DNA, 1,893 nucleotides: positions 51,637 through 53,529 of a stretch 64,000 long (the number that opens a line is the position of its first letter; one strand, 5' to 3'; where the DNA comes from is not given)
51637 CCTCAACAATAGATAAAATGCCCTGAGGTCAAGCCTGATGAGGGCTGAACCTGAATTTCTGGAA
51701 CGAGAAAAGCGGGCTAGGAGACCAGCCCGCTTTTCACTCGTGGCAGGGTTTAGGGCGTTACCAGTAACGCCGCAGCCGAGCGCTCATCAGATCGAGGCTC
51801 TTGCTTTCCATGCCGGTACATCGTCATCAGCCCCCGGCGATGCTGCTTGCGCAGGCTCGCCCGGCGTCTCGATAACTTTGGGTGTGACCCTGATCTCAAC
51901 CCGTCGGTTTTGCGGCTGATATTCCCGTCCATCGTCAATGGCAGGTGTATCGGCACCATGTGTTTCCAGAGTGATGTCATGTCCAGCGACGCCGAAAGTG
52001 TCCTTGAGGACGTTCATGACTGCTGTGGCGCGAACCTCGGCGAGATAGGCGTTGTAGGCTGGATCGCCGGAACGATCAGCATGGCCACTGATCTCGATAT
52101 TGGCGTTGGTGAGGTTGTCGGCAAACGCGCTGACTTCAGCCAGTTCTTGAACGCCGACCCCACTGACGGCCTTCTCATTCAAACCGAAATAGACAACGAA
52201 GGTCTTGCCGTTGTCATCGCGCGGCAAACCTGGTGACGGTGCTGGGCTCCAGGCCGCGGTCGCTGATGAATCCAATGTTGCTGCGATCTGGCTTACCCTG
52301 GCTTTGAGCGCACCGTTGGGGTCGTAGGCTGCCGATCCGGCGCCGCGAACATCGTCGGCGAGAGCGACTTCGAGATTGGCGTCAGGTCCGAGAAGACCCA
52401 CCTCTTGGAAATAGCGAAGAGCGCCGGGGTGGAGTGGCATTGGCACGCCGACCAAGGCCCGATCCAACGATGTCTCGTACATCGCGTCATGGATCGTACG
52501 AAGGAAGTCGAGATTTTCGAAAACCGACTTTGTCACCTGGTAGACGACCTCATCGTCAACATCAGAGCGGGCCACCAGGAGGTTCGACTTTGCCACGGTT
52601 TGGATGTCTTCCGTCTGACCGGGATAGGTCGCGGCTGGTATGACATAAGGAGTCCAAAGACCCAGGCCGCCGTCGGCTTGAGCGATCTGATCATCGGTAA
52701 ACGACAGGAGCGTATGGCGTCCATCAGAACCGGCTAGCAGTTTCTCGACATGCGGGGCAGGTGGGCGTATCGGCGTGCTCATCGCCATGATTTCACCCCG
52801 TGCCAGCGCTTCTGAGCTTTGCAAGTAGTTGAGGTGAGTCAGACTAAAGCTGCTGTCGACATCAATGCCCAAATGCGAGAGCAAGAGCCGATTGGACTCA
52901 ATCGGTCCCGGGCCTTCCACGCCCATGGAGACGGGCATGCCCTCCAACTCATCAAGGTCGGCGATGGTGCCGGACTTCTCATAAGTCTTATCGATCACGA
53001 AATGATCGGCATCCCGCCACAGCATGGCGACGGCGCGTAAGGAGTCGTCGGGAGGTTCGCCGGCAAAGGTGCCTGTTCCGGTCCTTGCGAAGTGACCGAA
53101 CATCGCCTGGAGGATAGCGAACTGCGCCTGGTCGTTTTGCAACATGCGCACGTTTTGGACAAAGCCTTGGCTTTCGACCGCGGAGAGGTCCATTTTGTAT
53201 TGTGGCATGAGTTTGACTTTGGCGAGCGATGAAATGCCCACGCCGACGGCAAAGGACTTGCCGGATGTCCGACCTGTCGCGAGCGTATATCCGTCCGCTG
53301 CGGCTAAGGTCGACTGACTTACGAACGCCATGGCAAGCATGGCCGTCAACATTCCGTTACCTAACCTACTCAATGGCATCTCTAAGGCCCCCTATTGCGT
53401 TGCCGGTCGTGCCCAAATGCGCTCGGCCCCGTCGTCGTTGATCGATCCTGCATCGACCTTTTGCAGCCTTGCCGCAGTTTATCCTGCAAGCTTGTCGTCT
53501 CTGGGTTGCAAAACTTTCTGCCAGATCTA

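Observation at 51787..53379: TAXI-type solute-binding protein fused to an OmpA-like peptidoglycan-binding domain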

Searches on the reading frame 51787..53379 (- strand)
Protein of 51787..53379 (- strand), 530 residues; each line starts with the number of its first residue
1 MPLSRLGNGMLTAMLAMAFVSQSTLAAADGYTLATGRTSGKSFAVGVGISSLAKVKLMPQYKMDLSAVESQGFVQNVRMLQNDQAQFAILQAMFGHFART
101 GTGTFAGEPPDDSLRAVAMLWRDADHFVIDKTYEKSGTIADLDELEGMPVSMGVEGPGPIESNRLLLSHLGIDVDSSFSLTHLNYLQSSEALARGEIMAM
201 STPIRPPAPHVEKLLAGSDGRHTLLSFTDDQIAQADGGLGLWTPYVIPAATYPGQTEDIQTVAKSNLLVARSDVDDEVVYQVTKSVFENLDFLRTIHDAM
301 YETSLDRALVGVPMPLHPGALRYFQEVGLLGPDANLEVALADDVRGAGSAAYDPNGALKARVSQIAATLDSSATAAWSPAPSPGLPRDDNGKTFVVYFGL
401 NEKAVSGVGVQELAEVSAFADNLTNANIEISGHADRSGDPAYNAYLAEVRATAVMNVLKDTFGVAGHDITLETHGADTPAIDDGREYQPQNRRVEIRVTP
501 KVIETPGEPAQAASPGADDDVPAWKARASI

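Call 3: search_protein_families(library=pfam, proteins=[window:51787-53379:-], max_evalue=0.01)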
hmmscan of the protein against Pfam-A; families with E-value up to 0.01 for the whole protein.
window:51787-53379:- (530 aa): 2 families
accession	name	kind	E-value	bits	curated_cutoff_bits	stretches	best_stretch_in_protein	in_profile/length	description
PF16868.10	NMT1_3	-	1e-78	265.4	27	1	33-328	1-289/289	NMT1-like family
PF00691.25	OmpA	-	5.8e-12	46.3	27.2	1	410-486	14-91/98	OmpA family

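Call 4: search_protein_families(library=ncbifam, proteins=[window:51787-53379:-], max_evalue=0.01)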
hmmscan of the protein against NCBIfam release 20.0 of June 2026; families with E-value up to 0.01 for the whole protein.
window:51787-53379:- (530 aa): 20 families
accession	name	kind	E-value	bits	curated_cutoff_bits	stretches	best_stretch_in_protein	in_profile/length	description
TIGR02122.1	TRAP_TAXI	subfamily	2.2e-63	214.1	84.35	1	14-328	9-320/320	TAXI family TRAP transporter solute-binding subunit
NF053611.1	YiaD_Gzip_OmpA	equivalog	2.2e-16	60.2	175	1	396-498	104-206/206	YiaD family glycine zipper/OmpA-like lipoprotein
TIGR02802.1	Pal_lipo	equivalog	1e-11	44.8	125.35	1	396-497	2-103/104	peptidoglycan-associated lipoprotein Pal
NF053612.1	anchor_PA1041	equivalog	1.1e-10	41.9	250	1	396-498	133-235/236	PA1041 family peptidoglycan-binding anchor lipoprotein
NF053585.1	OMP_LP_YfiB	equivalog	1.8e-10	41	128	1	396-499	58-161/163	outer membrane lipoprotein YfiB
NF008067.1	PRK10802.1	equivalog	1.3e-09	38.1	261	1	390-483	63-155/171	peptidoglycan-associated lipoprotein Pal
NF045787.1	OmpABordt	equivalog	2.4e-08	33.9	200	1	397-498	88-189/194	outer membrane protein OmpA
NF053613.1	OMP_toxin_LptF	equivalog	2.3e-07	30.8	400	1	396-498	143-245/256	lipotoxin F family OmpA-related lipoprotein LptF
NF045788.1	Omp38Acinit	equivalog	3.1e-07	29.8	500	1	388-496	235-344/354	outer membrane protein Omp38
NF007804.1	PRK10510.1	equivalog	3.9e-07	29.7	307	1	398-500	116-218/219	OmpA family lipoprotein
TIGR03350.1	type_VI_ompA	equivalog_domain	6e-07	29.5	139.8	1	424-498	59-137/137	type VI secretion system protein TssL, long form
TIGR03789.1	pdsO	hypoth_equivalog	7e-07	29.2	152.2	1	411-497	156-242/243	sortase-associated OmpA-like protein PdsO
NF033763.1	exchanger_TraB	exception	3.7e-06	25.2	700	1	419-506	418-506/522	outer membrane exchange protein TraB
NF047726.1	AutTranAdhPGAsTpgA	equivalog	1.3e-05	24.6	350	1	410-476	172-238/268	trimeric autotransporter adhesin/peptidogylcan-associated protein TpgA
NF052230.1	T9SS_PorE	exception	2.8e-05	22.6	600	1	411-479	532-599/648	PorE family type IX secretion system protein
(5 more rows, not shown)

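Call 5: find_homologous_proteins(query=window:51787-53379:-, max_evalue=0.00001)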
Query window:51787-53379:- (530 aa): 1155 proteins with E <= 0.00001 among 8000 candidates; the best 120 are listed.
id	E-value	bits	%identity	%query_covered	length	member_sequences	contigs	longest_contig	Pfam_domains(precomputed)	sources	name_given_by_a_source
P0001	0.0e+0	1149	98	100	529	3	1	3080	PF00691.26,PF16868.11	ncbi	ncbi:MAG: TAXI family TRAP transporter solute-binding subunit [Pseudomonadota bacterium]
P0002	0.0e+0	1027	89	100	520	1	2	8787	PF00691.26,PF16868.11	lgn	-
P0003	8.3e-287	970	83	98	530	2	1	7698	PF00691.26,PF16868.11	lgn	-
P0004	1.3e-286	970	83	100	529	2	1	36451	PF00691.26,PF16868.11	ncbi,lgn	-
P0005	9.6e-284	960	82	98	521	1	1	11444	PF00691.26,PF16868.11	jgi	jgi:TRAP transporter TAXI family solute receptor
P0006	6.5e-279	944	81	98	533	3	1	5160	PF00691.26,PF16868.11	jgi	jgi:TRAP transporter TAXI family solute receptor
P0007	3.2e-259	879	76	98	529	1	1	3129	PF00691.26,PF16868.11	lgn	-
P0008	3.1e-256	869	75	100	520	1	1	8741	PF00691.26,PF16868.11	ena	-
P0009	3.8e-255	866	77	96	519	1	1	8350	PF00691.26,PF16868.11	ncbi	ncbi:MAG: TAXI family TRAP transporter solute-binding subunit [Geminicoccaceae bacterium]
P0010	4.4e-255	866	77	98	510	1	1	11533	PF00691.26,PF16868.11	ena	-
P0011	1.5e-250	851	75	98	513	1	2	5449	PF00691.26,PF16868.11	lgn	-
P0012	4.3e-250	849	74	98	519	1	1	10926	PF00691.26,PF16868.11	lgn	-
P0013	9.3e-249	845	76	95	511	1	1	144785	PF00691.26,PF16868.11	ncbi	ncbi:MAG: TAXI family TRAP transporter solute-binding subunit [Alphaproteobacteria bacterium]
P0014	3.1e-248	843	74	98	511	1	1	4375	PF00691.26,PF16868.11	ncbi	ncbi:MAG: TAXI family TRAP transporter solute-binding subunit [Geminicoccaceae bacterium]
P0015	1.7e-247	840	73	98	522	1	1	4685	PF00691.26,PF16868.11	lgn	-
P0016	2.5e-247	840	74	100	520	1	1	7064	PF00691.26,PF16868.11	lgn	-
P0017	6.9e-247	839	75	98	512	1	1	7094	PF00691.26,PF16868.11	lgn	-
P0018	5.7e-246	836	74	98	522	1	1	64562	PF00691.26,PF16868.11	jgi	-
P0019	1.5e-245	834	75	97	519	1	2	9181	PF00691.26,PF16868.11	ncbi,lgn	-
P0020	3.4e-244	830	73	98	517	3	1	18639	PF00691.26,PF16868.11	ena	-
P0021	4.0e-244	829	72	98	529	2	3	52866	PF00691.26,PF16868.11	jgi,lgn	-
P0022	1.4e-243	828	72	98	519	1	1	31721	PF00691.26,PF16868.11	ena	-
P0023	1.7e-243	827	73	98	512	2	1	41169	PF00691.26,PF16868.11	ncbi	ncbi:MAG: TAXI family TRAP transporter solute-binding subunit [Geminicoccaceae bacterium]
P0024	4.3e-243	826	74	98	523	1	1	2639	PF00691.26,PF16868.11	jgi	jgi:TRAP transporter TAXI family solute receptor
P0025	5.4e-243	826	74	97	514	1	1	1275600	PF00691.26,PF16868.11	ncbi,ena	-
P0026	7.6e-242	822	74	95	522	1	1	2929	PF00691.26,PF16868.11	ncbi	-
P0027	7.6e-241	819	73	99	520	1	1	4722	PF00691.26,PF16868.11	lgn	-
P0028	1.3e-240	818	73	96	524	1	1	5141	PF00691.26,PF16868.11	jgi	jgi:hypothetical protein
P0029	1.4e-240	818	74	95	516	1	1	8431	PF00691.26,PF16868.11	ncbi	ncbi:MAG: TAXI family TRAP transporter solute-binding subunit [Geminicoccaceae bacterium]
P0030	1.5e-240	818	72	98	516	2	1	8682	PF00691.26,PF16868.11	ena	-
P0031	3.5e-239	813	72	97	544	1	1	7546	PF00691.26,PF16868.11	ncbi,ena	-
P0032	3.8e-239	813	72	97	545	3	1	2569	PF00691.26,PF16868.11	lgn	-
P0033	1.2e-238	811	74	95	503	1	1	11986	PF00691.26,PF16868.11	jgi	jgi:TRAP transporter TAXI family solute receptor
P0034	3.3e-237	807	72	97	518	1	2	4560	PF00691.26,PF16868.11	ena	-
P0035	5.2e-237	806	72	99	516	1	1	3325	PF00691.26,PF16868.11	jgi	jgi:TRAP transporter TAXI family solute receptor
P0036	3.0e-230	784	68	98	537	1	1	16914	PF00691.26,PF16868.11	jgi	-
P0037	2.8e-228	777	76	88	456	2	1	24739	PF00691.26,PF16868.11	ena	-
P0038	8.3e-228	776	68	100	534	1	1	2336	PF00691.26,PF16868.11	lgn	-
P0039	1.2e-226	772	69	97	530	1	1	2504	PF00691.26,PF16868.11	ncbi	ncbi:MAG: TAXI family TRAP transporter solute-binding subunit [Geminicoccaceae bacterium]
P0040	1.2e-226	772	77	87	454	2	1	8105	PF00691.26,PF16868.11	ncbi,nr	ncbi:MAG: TAXI family TRAP transporter solute-binding subunit, partial [Alphaproteobacteria bacteriu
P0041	1.4e-224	765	68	97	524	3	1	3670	PF00691.26,PF16868.11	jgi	jgi:TRAP transporter TAXI family solute receptor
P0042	1.1e-220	752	66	100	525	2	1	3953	PF00691.26,PF16868.11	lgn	-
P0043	5.4e-220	750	67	98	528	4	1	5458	PF00691.26,PF16868.11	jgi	-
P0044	5.7e-220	750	67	98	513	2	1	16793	PF00691.26,PF16868.11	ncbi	-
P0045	8.5e-220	749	80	81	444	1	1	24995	PF16868.11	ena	-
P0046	1.8e-218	745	68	95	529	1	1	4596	PF00691.26,PF16868.11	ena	-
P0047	5.3e-213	727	64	98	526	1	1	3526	PF00691.26,PF16868.11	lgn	-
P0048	6.3e-213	727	69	89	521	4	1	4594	PF00691.26,PF16868.11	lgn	-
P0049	1.8e-212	725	65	97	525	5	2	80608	PF00691.26,PF16868.11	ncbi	ncbi:MAG: TAXI family TRAP transporter solute-binding subunit [Geminicoccales bacterium]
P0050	4.4e-211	720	67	92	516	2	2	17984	PF00691.26,PF16868.11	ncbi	-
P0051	7.7e-209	713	64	89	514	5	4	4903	PF00691.26,PF16868.11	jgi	jgi:TRAP transporter TAXI family solute receptor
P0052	6.0e-208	710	64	97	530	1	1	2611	PF00691.26,PF16868.11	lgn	-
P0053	2.1e-187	642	71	78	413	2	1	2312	PF00691.26,PF16868.11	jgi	-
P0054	1.5e-180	620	60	90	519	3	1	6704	PF00691.26,PF16868.11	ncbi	ncbi:MAG: TAXI family TRAP transporter solute-binding subunit [Geminicoccales bacterium]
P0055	4.2e-174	598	76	66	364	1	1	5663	PF16868.11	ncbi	ncbi:MAG: TAXI family TRAP transporter solute-binding subunit, partial [Geminicoccaceae bacterium]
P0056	1.3e-169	584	55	97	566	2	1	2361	PF00691.26,PF16868.11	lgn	-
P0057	2.2e-151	523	73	62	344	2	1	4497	PF16868.11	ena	-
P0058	6.1e-146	506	74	58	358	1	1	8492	PF16868.11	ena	-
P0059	9.2e-145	502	65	69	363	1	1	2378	PF00691.26,PF16868.11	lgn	-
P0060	7.2e-131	456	48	91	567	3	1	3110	PF00691.26,PF16868.11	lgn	-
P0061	3.6e-107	378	52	69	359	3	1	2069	PF00691.26,PF16868.11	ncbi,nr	ncbi:MAG: TAXI family TRAP transporter solute-binding subunit [Alphaproteobacteria bacterium]|nr:TAX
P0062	4.3e-97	344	50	57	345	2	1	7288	PF16868.11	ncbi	ncbi:MAG: TAXI family TRAP transporter solute-binding subunit [Alphaproteobacteria bacterium]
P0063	1.5e-94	336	47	63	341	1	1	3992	PF16868.11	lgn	-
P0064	1.6e-94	336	51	57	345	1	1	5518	PF16868.11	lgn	-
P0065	4.6e-94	334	46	63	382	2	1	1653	PF16868.11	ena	-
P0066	6.3e-94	334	48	59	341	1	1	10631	PF16868.11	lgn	-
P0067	7.4e-94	334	46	63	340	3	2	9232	PF16868.11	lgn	-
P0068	1.3e-93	333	48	60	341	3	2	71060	PF16868.11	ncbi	-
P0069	2.7e-93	332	46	61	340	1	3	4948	PF16868.11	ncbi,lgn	-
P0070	5.5e-93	331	47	62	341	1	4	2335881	PF16868.11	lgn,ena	-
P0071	5.8e-93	331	50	57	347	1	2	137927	PF16868.11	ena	-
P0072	1.1e-92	330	45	62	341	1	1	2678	PF16868.11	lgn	-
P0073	1.9e-92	329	46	63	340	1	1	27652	PF16868.11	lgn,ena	-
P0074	2.2e-92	329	46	63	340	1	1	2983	PF16868.11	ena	-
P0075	2.7e-92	329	48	59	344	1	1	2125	PF16868.11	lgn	-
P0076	3.1e-92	328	47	61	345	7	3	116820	PF16868.11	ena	-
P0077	3.4e-92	328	47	61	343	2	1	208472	PF16868.11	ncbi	-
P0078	6.6e-92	327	44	63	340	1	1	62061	PF16868.11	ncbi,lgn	-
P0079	6.7e-92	327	48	57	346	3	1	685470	PF16868.11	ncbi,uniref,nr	ncbi:TAXI family TRAP transporter solute-binding subunit [Pelagibius sp. Alg239-R121]|uniref:TAXI fa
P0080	7.0e-92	327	47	59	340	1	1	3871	PF16868.11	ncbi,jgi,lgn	-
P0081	7.4e-92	327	46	61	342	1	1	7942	PF16868.11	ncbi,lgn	-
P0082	1.1e-91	327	47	62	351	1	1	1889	PF16868.11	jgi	jgi:TRAP transporter TAXI family solute receptor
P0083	1.4e-91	326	45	61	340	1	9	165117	PF16868.11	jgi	-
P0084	1.4e-91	326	49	57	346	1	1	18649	PF16868.11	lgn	-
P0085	1.4e-91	326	49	57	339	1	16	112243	PF16868.11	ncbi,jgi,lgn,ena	jgi:TRAP transporter TAXI family solute receptor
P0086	1.6e-91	326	49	57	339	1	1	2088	PF16868.11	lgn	-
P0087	2.0e-91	326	49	57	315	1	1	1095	PF16868.11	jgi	jgi:hypothetical protein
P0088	2.3e-91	326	46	61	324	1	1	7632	PF16868.11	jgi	jgi:TRAP transporter TAXI family solute receptor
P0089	2.6e-91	325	48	60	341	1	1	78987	PF16868.11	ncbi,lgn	-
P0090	2.8e-91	325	47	61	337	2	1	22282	PF16868.11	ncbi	-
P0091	3.1e-91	325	46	60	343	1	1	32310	PF16868.11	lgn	-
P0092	3.1e-91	325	45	62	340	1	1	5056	PF16868.11,PF12974.13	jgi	jgi:hypothetical protein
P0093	3.2e-91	325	47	62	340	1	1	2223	PF16868.11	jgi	jgi:TRAP transporter TAXI family solute receptor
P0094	3.3e-91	325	47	62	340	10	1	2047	PF16868.11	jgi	-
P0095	3.6e-91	325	45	63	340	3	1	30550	PF16868.11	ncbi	ncbi:MAG: TAXI family TRAP transporter solute-binding subunit [Desulforhopalus sp.]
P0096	3.7e-91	325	49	57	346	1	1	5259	PF16868.11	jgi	-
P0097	4.0e-91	325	46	61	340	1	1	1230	PF16868.11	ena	-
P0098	4.2e-91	325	46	63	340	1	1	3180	PF16868.11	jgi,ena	-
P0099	4.3e-91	325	44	63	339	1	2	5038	PF16868.11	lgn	-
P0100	4.6e-91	325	47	60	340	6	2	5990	PF16868.11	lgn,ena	-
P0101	4.7e-91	324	44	62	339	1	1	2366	PF16868.11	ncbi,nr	ncbi:MAG: TAXI family TRAP transporter solute-binding subunit [Gammaproteobacteria bacterium]|nr:TAX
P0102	5.0e-91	324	46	61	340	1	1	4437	PF16868.11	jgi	jgi:TRAP transporter TAXI family solute receptor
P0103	5.5e-91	324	48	57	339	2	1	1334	PF16868.11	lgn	-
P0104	6.1e-91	324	46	59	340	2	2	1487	PF16868.11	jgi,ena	-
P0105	7.1e-91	324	48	60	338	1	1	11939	PF16868.11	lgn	-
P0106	7.7e-91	324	45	62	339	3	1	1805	PF16868.11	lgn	-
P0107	8.7e-91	324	48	57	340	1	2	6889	PF16868.11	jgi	-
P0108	8.8e-91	324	48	57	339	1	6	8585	PF16868.11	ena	-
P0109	8.9e-91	324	47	62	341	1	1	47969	PF16868.11,PF12974.13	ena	-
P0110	9.5e-91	323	44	63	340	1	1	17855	PF16868.11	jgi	-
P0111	1.1e-90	323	44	63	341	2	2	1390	PF16868.11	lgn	-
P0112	1.2e-90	323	48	57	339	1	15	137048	PF16868.11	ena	-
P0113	1.4e-90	323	45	61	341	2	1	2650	PF16868.11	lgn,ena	-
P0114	1.4e-90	323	48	61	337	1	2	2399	PF16868.11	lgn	-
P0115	1.4e-90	323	48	61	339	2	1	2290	PF16868.11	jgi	-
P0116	1.5e-90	323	46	60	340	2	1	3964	PF16868.11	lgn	-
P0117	1.6e-90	323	47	61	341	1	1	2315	PF16868.11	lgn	-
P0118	2.3e-90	322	46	60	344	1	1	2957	PF16868.11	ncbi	-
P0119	2.6e-90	322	48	57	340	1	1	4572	PF16868.11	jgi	jgi:TRAP transporter TAXI family solute receptor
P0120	3.0e-90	322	46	61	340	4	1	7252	PF16868.11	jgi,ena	-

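Call 7: find_encoding_contigs(protein=P0025, flank=10000, max_places=2)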
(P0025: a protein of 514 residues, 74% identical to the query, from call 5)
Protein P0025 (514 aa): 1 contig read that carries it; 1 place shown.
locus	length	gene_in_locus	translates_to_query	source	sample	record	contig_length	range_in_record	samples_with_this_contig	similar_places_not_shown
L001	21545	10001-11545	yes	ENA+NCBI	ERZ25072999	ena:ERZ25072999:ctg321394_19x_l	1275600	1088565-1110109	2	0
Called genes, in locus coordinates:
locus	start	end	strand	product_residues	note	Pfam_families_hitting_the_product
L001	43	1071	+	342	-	PF00248:Aldo_ket_red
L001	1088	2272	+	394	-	PF02746:MR_MLE_N, PF13378:MR_MLE_C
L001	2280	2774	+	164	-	PF13527:Acetyltransf_9, PF00583:Acetyltransf_1, PF13673:Acetyltransf_10, PF13508:Acetyltransf_7, PF08445:FR47 (weak)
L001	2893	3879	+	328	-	PF00532:Peripla_BP_1, PF13407:Peripla_BP_4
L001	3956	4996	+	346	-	PF02653:BPD_transp_2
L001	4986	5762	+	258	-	PF00005:ABC_tran, PF13304:AAA_21 (faint)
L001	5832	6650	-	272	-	-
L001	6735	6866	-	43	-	-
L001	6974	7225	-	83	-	-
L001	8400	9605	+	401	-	PF16868:NMT1_3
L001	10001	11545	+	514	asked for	PF16868:NMT1_3, PF00691:OmpA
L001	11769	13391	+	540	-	PF04349:MdoG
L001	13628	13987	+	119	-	PF02452:PemK_toxin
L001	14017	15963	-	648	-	PF02449:Glyco_hydro_42, PF08532:Glyco_hydro_42M, PF08533:Glyco_hydro_42C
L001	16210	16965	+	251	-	PF01435:Peptidase_M48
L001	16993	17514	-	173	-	PF25087:GMPPB_C (faint), PF14602:Hexapep_2 (faint), PF25084:LbH_EIF2B (weak), PF00132:Hexapep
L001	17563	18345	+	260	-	PF05050:Methyltransf_21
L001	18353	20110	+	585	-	PF00884:Sulfatase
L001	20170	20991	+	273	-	PF13483:Lactamase_B_3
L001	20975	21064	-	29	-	-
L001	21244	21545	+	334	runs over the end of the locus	PF03279:Lip_A_acyltrans (weak)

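Call 8: find_encoding_contigs(protein=P0049, flank=10000, max_places=2)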
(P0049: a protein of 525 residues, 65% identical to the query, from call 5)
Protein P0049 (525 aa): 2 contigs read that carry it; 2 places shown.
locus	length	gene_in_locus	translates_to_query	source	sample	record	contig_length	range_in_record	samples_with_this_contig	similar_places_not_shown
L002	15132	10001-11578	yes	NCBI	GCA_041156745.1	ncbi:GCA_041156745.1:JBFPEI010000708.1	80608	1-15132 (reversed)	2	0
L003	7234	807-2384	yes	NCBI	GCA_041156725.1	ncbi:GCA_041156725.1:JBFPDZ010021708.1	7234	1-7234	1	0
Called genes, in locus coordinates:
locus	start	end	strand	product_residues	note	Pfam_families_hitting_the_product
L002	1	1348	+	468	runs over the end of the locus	PF01381:HTH_3, PF13443:HTH_26 (weak), PF13560:HTH_31, PF06114:Peptidase_M78, PF09856:ScfRs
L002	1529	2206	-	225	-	PF06267:DUF1028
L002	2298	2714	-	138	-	PF01042:Ribonuc_L-PSP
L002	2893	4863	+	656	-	PF05226:CHASE2, PF00211:Guanylate_cyc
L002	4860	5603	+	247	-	PF06051:DUF928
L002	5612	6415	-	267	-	-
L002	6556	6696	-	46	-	-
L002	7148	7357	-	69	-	-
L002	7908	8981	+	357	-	PF16868:NMT1_3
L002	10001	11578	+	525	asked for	PF16868:NMT1_3, PF00691:OmpA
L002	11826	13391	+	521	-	PF04349:MdoG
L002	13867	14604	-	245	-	-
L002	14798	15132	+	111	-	?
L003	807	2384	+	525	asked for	PF16868:NMT1_3, PF00691:OmpA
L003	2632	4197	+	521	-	PF04349:MdoG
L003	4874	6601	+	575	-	PF00920:ILVD_EDD_N, PF24877:ILV_EDD_C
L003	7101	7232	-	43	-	?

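Call 9: find_encoding_contigs(protein=P0013, flank=10000, max_places=2)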
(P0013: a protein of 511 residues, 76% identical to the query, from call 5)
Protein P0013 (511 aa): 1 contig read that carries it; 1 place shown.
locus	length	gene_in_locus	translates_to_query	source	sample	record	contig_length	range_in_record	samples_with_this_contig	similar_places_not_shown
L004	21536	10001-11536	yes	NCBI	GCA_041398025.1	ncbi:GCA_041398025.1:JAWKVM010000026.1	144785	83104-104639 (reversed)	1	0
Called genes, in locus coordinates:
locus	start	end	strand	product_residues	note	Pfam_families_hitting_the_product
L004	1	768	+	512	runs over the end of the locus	PF06808:DctM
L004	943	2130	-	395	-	PF10098:DUF2336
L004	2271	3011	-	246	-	PF00117:GATase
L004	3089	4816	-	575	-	PF00920:ILVD_EDD_N, PF24877:ILV_EDD_C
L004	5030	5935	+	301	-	PF01553:Acyltransferase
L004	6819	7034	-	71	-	-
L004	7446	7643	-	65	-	-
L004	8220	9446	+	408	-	PF16868:NMT1_3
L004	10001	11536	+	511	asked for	PF16868:NMT1_3, PF00691:OmpA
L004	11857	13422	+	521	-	PF04349:MdoG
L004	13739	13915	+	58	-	-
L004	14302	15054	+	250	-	PF01471:PG_binding_1 (weak)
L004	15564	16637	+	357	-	PF04199:Cyclase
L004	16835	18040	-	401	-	PF13433:Peripla_BP_5, PF13458:Peripla_BP_6, PF01094:ANF_receptor (faint)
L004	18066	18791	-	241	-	PF00005:ABC_tran, PF13304:AAA_21 (weak)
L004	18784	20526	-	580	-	PF02653:BPD_transp_2, PF00005:ABC_tran, PF12399:BCA_ABC_TP_C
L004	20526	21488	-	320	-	PF02653:BPD_transp_2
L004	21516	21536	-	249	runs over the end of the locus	PF00106:adh_short, PF08659:KR, PF13561:adh_short_C2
